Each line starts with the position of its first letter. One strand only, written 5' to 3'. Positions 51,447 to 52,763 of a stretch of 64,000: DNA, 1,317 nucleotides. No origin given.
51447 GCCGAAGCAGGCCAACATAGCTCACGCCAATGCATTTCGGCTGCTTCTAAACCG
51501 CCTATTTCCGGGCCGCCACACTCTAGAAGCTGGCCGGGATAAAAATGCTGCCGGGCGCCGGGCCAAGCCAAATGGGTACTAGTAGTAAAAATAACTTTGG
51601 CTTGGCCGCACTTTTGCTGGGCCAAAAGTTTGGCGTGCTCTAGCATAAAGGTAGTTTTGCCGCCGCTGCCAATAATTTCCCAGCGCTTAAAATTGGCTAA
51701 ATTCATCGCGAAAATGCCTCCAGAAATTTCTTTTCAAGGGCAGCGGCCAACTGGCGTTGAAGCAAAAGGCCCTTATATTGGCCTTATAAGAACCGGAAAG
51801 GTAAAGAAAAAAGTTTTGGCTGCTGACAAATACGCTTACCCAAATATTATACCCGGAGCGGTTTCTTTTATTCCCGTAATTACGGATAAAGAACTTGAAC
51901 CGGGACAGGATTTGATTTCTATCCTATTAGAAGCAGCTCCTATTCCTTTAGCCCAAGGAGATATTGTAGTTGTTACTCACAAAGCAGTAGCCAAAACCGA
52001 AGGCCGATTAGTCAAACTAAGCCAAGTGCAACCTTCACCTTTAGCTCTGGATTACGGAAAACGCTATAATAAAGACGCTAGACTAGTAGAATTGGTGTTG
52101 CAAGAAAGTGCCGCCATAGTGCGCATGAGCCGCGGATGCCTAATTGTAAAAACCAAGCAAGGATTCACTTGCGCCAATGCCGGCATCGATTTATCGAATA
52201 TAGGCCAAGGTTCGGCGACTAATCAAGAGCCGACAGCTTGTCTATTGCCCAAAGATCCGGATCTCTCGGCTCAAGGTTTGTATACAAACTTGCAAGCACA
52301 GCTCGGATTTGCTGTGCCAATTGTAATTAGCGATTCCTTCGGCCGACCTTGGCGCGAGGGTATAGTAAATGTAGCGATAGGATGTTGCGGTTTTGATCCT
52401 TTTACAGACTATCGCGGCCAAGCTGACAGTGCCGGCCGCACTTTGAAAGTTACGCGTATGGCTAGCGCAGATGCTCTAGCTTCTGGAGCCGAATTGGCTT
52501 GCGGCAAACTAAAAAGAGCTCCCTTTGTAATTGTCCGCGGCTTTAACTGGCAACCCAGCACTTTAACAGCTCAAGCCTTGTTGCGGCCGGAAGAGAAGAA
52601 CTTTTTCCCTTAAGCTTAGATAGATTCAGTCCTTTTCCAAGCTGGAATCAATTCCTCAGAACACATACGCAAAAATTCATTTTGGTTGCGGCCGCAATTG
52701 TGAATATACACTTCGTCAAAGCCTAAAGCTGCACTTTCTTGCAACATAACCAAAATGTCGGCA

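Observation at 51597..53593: F420 module (CofE ligase plus Fgd-like F420-dependent LLM oxidoreductase)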

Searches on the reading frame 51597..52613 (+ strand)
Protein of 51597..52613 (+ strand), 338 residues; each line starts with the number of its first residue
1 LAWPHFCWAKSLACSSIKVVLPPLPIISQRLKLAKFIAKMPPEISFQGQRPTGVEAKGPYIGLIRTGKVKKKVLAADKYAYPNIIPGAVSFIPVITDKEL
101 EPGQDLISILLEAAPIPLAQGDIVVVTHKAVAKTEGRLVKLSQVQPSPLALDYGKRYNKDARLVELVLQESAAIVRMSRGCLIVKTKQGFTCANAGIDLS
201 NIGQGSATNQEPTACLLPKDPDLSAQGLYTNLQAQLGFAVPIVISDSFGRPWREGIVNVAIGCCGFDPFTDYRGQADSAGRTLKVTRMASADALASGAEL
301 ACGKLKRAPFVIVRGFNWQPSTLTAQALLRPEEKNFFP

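Call 3: search_protein_families(library=pfam, proteins=[window:51597-52613:+])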
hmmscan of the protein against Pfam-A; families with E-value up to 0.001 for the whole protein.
window:51597-52613:+ (338 aa): 1 family
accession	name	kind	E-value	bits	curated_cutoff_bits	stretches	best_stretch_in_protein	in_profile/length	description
PF01996.21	F420_ligase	-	2.3e-62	210.8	25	1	99-315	6-218/218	F420-0:Gamma-glutamyl ligase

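Call 4: search_protein_families(library=ncbifam, proteins=[window:51597-52613:+])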
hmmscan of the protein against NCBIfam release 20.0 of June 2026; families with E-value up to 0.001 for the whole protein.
window:51597-52613:+ (338 aa): 4 families
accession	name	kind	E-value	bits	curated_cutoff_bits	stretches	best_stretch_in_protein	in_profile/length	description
TIGR01916.1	F420_cofE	equivalog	4.7e-66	222.7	180.65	1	97-337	9-243/244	coenzyme F420-0:L-glutamate ligase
NF009809.0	PRK13293.1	equivalog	4.6e-56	190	274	1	99-337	13-243/253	coenzyme F420-0:L-glutamate ligase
NF009810.0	PRK13294.1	equivalog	9.2e-56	189.6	304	1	89-337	13-242/449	coenzyme F420-0:L-glutamate ligase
TIGR04132.1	intra_fol_E_lig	hypoth_equivalog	4.4e-20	72.1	350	1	94-313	5-200/241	putative folate metabolism gamma-glutamate ligase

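Call 9: find_homologous_proteins(query=window:51714-52613:+)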
Query window:51714-52613:+ (299 aa): 4155 proteins with E <= 0.001 among 7173 candidates; the best 120 are listed.
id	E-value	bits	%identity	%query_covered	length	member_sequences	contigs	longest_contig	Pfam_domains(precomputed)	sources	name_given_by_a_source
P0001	5.9e-195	664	100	100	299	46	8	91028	PF01996.22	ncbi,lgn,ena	-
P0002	2.6e-149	514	86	89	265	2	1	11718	PF01996.22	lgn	-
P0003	8.7e-144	496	85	89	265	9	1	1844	PF01996.22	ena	-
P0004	7.2e-142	490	85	88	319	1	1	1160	PF01996.22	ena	-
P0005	1.6e-140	485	79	92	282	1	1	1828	PF01996.22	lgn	-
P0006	1.5e-135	469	78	89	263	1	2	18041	PF01996.22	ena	-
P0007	3.1e-125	435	76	86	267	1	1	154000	PF01996.22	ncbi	ncbi:MAG: coenzyme F420-0:L-glutamate ligase [Candidatus Bruticola sp.]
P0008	4.1e-125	435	75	86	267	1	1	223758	PF01996.22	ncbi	ncbi:MAG: coenzyme F420-0:L-glutamate ligase [Candidatus Bruticola sp.]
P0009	5.3e-113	395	71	84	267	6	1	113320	PF01996.22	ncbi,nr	ncbi:MAG: coenzyme F420-0:L-glutamate ligase [bacterium]|nr:coenzyme F420-0:L-glutamate ligase [bact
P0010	2.1e-104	367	67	85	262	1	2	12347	PF01996.22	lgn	-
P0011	5.2e-90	319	62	84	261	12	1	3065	PF01996.22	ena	-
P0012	5.1e-84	300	59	83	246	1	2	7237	PF01996.22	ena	-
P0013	2.1e-82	295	57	85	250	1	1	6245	PF01996.22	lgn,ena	-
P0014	3.8e-82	294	57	83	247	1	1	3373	PF01996.22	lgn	-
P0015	7.8e-82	293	57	84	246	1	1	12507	PF01996.22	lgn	-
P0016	6.3e-81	290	54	87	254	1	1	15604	PF01996.22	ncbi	-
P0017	8.6e-81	289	56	84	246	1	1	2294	PF01996.22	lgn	-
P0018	2.2e-80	288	56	86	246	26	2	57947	PF01996.22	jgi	jgi:coenzyme F420-0:L-glutamate ligase/coenzyme F420-1:gamma-L-glutamate ligase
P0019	3.8e-80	287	54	85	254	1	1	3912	PF01996.22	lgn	-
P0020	8.6e-80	286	56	84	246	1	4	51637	PF01996.22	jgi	-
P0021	1.0e-79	286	54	84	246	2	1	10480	PF01996.22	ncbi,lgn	-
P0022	1.3e-78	282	56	83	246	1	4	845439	PF01996.22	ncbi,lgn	-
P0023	1.5e-77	279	55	83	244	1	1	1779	PF01996.22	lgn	-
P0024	2.6e-77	278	56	80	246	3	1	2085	PF01996.22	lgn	-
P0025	2.9e-77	278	57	80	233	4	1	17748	PF01996.22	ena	-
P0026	3.7e-77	277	57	80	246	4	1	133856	PF01996.22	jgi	-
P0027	2.4e-76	275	55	82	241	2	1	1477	PF01996.22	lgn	-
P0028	7.0e-76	273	53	84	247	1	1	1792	PF01996.22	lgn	-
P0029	1.4e-75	272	53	84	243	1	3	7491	PF01996.22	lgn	-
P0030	1.0e-74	269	55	84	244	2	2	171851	PF01996.22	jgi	jgi:coenzyme F420-0:L-glutamate ligase/coenzyme F420-1:gamma-L-glutamate ligase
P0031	7.7e-73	263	52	84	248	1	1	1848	PF01996.22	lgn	-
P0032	1.2e-72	262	53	84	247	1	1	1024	PF01996.22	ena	-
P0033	1.3e-72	262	53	84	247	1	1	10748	PF01996.22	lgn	-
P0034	2.0e-71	259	52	80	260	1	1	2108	PF01996.22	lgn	-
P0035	3.5e-71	258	52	84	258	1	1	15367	PF01996.22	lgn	-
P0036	3.5e-71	258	54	80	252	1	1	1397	PF01996.22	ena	-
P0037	4.4e-71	257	52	83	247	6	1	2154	PF01996.22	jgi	jgi:coenzyme F420-0:L-glutamate ligase/coenzyme F420-1:gamma-L-glutamate ligase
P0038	1.6e-70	256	51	83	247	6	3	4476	PF01996.22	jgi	-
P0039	1.8e-70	255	57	72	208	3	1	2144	PF01996.22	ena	-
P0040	2.1e-70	255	53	80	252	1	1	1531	PF01996.22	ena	-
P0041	2.6e-70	255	54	80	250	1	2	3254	PF01996.22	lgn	-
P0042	2.6e-70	255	50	84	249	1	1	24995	PF01996.22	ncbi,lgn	-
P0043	4.4e-70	254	52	84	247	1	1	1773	PF01996.22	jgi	jgi:coenzyme F420-0:L-glutamate ligase/coenzyme F420-1:gamma-L-glutamate ligase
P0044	4.7e-70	254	50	83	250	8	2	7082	PF01996.22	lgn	-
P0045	5.6e-70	254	53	73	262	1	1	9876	PF01996.22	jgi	jgi:coenzyme F420-0:L-glutamate ligase/coenzyme F420-1:gamma-L-glutamate ligase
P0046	6.0e-70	254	50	85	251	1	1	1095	PF01996.22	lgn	-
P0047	6.5e-70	254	54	80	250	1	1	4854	PF01996.22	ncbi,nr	ncbi:MAG TPA: coenzyme F420-0:L-glutamate ligase [Candidatus Limnocylindria bacterium]|nr:coenzyme F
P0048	7.8e-70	253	52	80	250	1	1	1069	PF01996.22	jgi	-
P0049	1.0e-69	253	54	80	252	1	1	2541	PF01996.22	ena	-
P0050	1.3e-69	253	52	83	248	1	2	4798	PF01996.22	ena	-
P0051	1.3e-69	253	53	80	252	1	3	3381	PF01996.22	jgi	jgi:coenzyme F420-0:L-glutamate ligase / coenzyme F420-1:gamma-L-glutamate ligase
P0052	1.3e-69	253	51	83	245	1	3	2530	PF01996.22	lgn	-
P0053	1.5e-69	252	52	81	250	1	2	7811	PF01996.22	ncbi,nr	ncbi:MAG: coenzyme F420-0:L-glutamate ligase [Chloroflexi bacterium]|nr:coenzyme F420-0:L-glutamate 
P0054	1.5e-69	252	53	75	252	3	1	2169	PF01996.22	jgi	jgi:coenzyme F420-0:L-glutamate ligase/coenzyme F420-1:gamma-L-glutamate ligase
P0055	2.7e-69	251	52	80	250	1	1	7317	PF01996.22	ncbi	ncbi:MAG: coenzyme F420-0:L-glutamate ligase [Candidatus Limnocylindria bacterium]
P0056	3.1e-69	251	51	81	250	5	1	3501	PF01996.22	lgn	-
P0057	4.4e-69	251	52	80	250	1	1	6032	PF01996.22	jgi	-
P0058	5.0e-69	251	52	80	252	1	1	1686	PF01996.22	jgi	jgi:coenzyme F420-0:L-glutamate ligase/coenzyme F420-1:gamma-L-glutamate ligase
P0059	5.0e-69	251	51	81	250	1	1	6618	PF01996.22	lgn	-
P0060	5.0e-69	251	47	85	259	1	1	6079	PF01996.22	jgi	jgi:coenzyme F420-0:L-glutamate ligase/coenzyme F420-1:gamma-L-glutamate ligase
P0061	6.0e-69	250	51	83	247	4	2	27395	PF01996.22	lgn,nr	nr:coenzyme F420-0:L-glutamate ligase [Rubrobacter xylanophilus]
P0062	6.6e-69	250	50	80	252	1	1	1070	PF01996.22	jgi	jgi:coenzyme F420-0:L-glutamate ligase/coenzyme F420-1:gamma-L-glutamate ligase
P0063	8.0e-69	250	52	80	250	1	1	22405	PF01996.22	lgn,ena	-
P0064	8.6e-69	250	52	80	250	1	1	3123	PF01996.22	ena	-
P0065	9.9e-69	250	53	80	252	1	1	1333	PF01996.22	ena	-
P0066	1.1e-68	250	51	84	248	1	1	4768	PF01996.22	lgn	-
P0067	1.1e-68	249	52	80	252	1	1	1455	PF01996.22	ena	-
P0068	1.3e-68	249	52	80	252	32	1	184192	PF01996.22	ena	-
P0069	1.3e-68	249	51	74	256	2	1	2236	PF01996.22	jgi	jgi:coenzyme F420-0:L-glutamate ligase/coenzyme F420-1:gamma-L-glutamate ligase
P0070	1.5e-68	249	52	80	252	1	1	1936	PF01996.22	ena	-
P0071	1.6e-68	249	51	80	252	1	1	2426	PF01996.22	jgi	jgi:coenzyme F420-0:L-glutamate ligase/coenzyme F420-1:gamma-L-glutamate ligase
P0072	1.7e-68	249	52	80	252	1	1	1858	PF01996.22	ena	-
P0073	1.8e-68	249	52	80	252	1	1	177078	PF01996.22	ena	-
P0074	2.4e-68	248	52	80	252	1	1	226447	PF01996.22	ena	-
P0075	2.7e-68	248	52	80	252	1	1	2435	PF01996.22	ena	-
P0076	2.9e-68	248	52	83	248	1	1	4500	PF01996.22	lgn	-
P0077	3.4e-68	248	52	80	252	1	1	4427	PF01996.22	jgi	jgi:coenzyme F420-0:L-glutamate ligase/coenzyme F420-1:gamma-L-glutamate ligase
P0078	3.5e-68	248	52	80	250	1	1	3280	PF01996.22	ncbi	-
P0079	4.0e-68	248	51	80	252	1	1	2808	PF01996.22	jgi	jgi:coenzyme F420-0:L-glutamate ligase/coenzyme F420-1:gamma-L-glutamate ligase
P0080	4.3e-68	248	52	80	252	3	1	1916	PF01996.22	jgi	jgi:coenzyme F420-0:L-glutamate ligase/coenzyme F420-1:gamma-L-glutamate ligase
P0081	4.3e-68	248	51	80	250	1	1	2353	PF01996.22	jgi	jgi:coenzyme F420-0:L-glutamate ligase/coenzyme F420-1:gamma-L-glutamate ligase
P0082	4.9e-68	247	51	80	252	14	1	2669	PF01996.22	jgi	-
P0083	4.9e-68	247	51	80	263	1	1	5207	PF01996.22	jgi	jgi:coenzyme F420-0:L-glutamate ligase/coenzyme F420-1:gamma-L-glutamate ligase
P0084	5.1e-68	247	51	80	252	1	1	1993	PF01996.22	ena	-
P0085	5.2e-68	247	52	80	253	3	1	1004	PF01996.22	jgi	jgi:coenzyme F420-0:L-glutamate ligase/coenzyme F420-1:gamma-L-glutamate ligase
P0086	5.4e-68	247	51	80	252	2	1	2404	PF01996.22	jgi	jgi:coenzyme F420-0:L-glutamate ligase / coenzyme F420-1:gamma-L-glutamate ligase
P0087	5.7e-68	247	51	80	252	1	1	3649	PF01996.22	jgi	jgi:coenzyme F420-0:L-glutamate ligase/coenzyme F420-1:gamma-L-glutamate ligase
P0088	6.2e-68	247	52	80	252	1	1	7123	PF01996.22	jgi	-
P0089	7.1e-68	247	50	80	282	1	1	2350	PF01996.22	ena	-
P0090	7.1e-68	247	53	80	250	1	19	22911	PF01996.22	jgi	jgi:coenzyme F420-0:L-glutamate ligase / coenzyme F420-1:gamma-L-glutamate ligase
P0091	7.1e-68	247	50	80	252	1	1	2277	PF01996.22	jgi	jgi:coenzyme F420-0:L-glutamate ligase / coenzyme F420-1:gamma-L-glutamate ligase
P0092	7.2e-68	247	47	85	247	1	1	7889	PF01996.22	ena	-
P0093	7.3e-68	247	52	80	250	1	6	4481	PF01996.22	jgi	-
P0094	7.4e-68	247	52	80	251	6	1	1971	PF01996.22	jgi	jgi:coenzyme F420-0:L-glutamate ligase/coenzyme F420-1:gamma-L-glutamate ligase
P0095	7.5e-68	247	52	80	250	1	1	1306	PF01996.22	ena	-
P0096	7.8e-68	247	52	80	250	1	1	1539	PF01996.22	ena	-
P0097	8.4e-68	247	53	80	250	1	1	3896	PF01996.22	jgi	jgi:coenzyme F420-0:L-glutamate ligase / coenzyme F420-1:gamma-L-glutamate ligase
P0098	8.6e-68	247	52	80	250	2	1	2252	PF01996.22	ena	-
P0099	9.7e-68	246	47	84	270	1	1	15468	PF01996.22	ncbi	-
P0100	9.8e-68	246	49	83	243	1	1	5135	PF01996.22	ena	-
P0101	1.0e-67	246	51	80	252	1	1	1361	PF01996.22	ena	-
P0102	1.0e-67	246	50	80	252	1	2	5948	PF01996.22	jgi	jgi:coenzyme F420-0:L-glutamate ligase/coenzyme F420-1:gamma-L-glutamate ligase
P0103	1.0e-67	246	51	80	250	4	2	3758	PF01996.22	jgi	-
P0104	1.1e-67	246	48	85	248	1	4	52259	PF01996.22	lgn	-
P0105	1.1e-67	246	52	80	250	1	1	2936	PF01996.22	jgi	jgi:coenzyme F420-0:L-glutamate ligase/coenzyme F420-1:gamma-L-glutamate ligase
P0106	1.1e-67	246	51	84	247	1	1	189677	PF01996.22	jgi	jgi:coenzyme F420-0:L-glutamate ligase/coenzyme F420-1:gamma-L-glutamate ligase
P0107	1.2e-67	246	51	80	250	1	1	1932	PF01996.22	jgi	jgi:coenzyme F420-0:L-glutamate ligase/coenzyme F420-1:gamma-L-glutamate ligase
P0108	1.2e-67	246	51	80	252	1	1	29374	PF01996.22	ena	-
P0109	1.2e-67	246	52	80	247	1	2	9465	PF01996.22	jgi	jgi:coenzyme F420-0:L-glutamate ligase/coenzyme F420-1:gamma-L-glutamate ligase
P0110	1.4e-67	246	50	80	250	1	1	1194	PF01996.22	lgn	-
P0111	1.4e-67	246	51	80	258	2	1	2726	PF01996.22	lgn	-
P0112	1.4e-67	246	51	80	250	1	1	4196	PF01996.22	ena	-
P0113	1.5e-67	246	49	80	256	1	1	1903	PF01996.22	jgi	jgi:coenzyme F420-0:L-glutamate ligase/coenzyme F420-1:gamma-L-glutamate ligase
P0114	1.5e-67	246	50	84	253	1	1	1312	PF01996.22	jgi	jgi:coenzyme F420-0:L-glutamate ligase/coenzyme F420-1:gamma-L-glutamate ligase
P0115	1.5e-67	246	52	80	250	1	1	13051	PF01996.22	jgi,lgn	jgi:coenzyme F420-0:L-glutamate ligase/coenzyme F420-1:gamma-L-glutamate ligase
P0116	1.5e-67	246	51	80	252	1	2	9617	PF01996.22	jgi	jgi:coenzyme F420-0:L-glutamate ligase / coenzyme F420-1:gamma-L-glutamate ligase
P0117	1.5e-67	246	51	80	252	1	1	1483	PF01996.22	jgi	-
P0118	1.7e-67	246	51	80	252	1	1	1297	PF01996.22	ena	-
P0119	1.8e-67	246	52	80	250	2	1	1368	PF01996.22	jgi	-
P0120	1.8e-67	246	51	84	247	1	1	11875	PF01996.22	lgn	-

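Call 11: find_encoding_contigs(protein=P0001, flank=10000, max_places=6)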
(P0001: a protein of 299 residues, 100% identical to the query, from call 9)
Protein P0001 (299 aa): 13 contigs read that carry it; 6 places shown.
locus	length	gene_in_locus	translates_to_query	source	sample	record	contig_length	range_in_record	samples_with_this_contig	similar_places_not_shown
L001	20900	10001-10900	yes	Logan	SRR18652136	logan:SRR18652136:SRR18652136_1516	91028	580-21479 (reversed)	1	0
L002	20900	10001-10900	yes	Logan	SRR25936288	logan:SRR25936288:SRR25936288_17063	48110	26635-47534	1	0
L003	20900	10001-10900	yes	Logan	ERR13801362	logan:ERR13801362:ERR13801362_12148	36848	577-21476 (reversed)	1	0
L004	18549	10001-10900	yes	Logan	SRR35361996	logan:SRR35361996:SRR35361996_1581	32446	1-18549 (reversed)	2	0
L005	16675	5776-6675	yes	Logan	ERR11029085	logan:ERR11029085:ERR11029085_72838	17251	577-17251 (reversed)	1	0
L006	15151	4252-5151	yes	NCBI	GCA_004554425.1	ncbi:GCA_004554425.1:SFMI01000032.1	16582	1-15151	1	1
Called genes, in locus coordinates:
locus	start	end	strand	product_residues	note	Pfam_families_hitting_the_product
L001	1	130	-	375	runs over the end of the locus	PF00437:T2SSE, PF13401:AAA_22 (faint)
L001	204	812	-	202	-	PF02660:G3P_acyltransf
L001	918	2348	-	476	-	PF05193:Peptidase_M16_C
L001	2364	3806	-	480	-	PF00675:Peptidase_M16, PF05193:Peptidase_M16_C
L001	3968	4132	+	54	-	-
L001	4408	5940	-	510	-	PF00149:Metallophos, PF02872:5_nucleotid_C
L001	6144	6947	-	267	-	-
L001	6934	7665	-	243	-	PF12804:NTP_transf_3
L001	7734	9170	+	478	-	PF04851:ResIII (weak), PF00270:DEAD, PF00271:Helicase_C, PF16124:RecQ_Zn_bind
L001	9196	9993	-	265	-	PF19842:YqeC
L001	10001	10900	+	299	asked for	PF01996:F420_ligase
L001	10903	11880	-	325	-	PF00296:Bac_luciferase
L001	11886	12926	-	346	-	PF00814:TsaD, PF22521:HypF_C_2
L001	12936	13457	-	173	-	PF00583:Acetyltransf_1, PF13673:Acetyltransf_10, PF13508:Acetyltransf_7, PF08445:FR47 (weak)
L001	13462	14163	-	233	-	PF00814:TsaD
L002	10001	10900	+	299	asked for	PF01996:F420_ligase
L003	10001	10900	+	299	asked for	PF01996:F420_ligase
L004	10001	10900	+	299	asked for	PF01996:F420_ligase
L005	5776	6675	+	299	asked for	PF01996:F420_ligase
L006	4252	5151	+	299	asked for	PF01996:F420_ligase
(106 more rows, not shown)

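Call 18: find_encoding_contigs(protein=P0007, flank=10000, max_places=2)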
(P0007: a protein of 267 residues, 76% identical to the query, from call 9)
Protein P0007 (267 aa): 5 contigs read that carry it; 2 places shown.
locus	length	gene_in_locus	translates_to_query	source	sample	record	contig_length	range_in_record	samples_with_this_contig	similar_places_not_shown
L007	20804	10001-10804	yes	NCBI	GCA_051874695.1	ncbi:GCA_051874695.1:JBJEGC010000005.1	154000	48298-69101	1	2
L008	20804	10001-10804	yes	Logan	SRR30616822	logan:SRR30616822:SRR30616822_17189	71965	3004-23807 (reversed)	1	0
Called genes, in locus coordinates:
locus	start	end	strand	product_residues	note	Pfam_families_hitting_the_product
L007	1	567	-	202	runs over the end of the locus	PF02660:G3P_acyltransf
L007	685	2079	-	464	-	PF05193:Peptidase_M16_C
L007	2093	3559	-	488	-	PF00675:Peptidase_M16, PF05193:Peptidase_M16_C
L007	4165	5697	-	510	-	PF00149:Metallophos, PF02872:5_nucleotid_C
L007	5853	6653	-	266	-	-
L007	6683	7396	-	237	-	PF12804:NTP_transf_3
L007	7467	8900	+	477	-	PF04851:ResIII (weak), PF00270:DEAD, PF00271:Helicase_C, PF16124:RecQ_Zn_bind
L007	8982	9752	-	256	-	PF19842:YqeC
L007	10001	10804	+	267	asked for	PF01996:F420_ligase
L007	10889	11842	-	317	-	PF00296:Bac_luciferase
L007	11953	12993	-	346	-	PF00814:TsaD, PF22521:HypF_C_2 (weak)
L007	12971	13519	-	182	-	PF00583:Acetyltransf_1, PF13673:Acetyltransf_10, PF13508:Acetyltransf_7, PF08445:FR47 (weak)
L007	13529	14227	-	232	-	PF00814:TsaD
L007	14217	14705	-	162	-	PF02367:TsaE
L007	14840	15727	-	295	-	PF00069:Pkinase, PF07714:PK_Tyr_Ser-Thr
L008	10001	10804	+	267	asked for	PF01996:F420_ligase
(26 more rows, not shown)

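Call 19: find_encoding_contigs(protein=P0009, flank=10000, max_places=2)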
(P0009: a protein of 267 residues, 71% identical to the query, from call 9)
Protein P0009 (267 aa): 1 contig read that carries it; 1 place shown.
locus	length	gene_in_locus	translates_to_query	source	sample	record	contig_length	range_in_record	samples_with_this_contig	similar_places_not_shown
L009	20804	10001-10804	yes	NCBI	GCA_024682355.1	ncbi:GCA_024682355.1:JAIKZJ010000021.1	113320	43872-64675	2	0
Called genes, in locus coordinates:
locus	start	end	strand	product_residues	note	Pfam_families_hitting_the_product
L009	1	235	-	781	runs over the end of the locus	PF08439:Peptidase_M3_N, PF01432:Peptidase_M3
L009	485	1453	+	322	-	PF10672:Methyltrans_SAM, PF01728:FtsJ (weak), PF05175:MTS (weak), PF03602:Cons_hypoth95 (weak), PF13847:Methyltransf_31 (weak), PF13649:Methyltransf_25 (weak)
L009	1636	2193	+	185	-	PF13238:AAA_18 (weak), PF01202:SKI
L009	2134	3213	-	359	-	PF08501:Shikimate_dh_N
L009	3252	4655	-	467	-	PF00275:EPSP_synthase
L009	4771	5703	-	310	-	PF00701:DHDPS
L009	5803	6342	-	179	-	-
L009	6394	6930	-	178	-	PF13302:Acetyltransf_3, PF00583:Acetyltransf_1 (weak)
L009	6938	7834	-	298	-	PF00753:Lactamase_B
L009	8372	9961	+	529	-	PF05157:MshEN, PF00437:T2SSE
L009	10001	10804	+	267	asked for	PF01996:F420_ligase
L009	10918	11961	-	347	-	PF00814:TsaD, PF22521:HypF_C_2 (weak)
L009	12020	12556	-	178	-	PF13302:Acetyltransf_3 (weak), PF00583:Acetyltransf_1, PF13673:Acetyltransf_10, PF13508:Acetyltransf_7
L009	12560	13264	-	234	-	PF00814:TsaD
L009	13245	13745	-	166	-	PF02367:TsaE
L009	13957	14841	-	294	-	PF00069:Pkinase, PF07714:PK_Tyr_Ser-Thr, PF03109:ABC1 (weak)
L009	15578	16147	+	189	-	-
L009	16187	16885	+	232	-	PF00149:Metallophos, PF12850:Metallophos_2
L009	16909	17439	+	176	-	PF09419:PGP_phosphatase, PF00702:Hydrolase (faint), PF13419:HAD_2 (faint), PF13242:Hydrolase_like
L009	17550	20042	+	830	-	PF14341:PilX_N (weak)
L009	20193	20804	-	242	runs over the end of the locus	PF22935:RM44_endonuclase (weak), PF14622:Ribonucleas_3_3, PF00636:Ribonuclease_3, PF00035:dsrm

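Call 20: find_encoding_contigs(protein=P0016, flank=10000, max_places=2)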
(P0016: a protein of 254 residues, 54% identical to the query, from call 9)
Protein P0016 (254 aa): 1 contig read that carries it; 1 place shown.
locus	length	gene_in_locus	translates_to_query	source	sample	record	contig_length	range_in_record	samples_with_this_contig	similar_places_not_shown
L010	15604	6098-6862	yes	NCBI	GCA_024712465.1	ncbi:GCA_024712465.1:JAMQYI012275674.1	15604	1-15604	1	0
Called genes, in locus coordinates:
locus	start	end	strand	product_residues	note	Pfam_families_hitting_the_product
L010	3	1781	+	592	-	?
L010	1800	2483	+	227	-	PF16697:Yop-YscD_cpl, PF00498:FHA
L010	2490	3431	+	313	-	PF01933:CofD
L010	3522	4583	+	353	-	-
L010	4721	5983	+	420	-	PF04055:Radical_SAM, PF13353:Fer4_12 (weak), PF13186:SPASM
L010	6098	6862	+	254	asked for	PF01996:F420_ligase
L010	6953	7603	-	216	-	-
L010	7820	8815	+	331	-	PF00296:Bac_luciferase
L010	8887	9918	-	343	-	PF00814:TsaD, PF22521:HypF_C_2 (weak)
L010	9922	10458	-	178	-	PF13673:Acetyltransf_10, PF00583:Acetyltransf_1, PF13508:Acetyltransf_7, PF08445:FR47 (faint)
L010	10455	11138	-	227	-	PF00814:TsaD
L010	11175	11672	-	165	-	PF02367:TsaE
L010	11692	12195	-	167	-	PF01230:HIT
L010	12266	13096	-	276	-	-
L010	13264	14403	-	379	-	PF01594:AI-2E_transport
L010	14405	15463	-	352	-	-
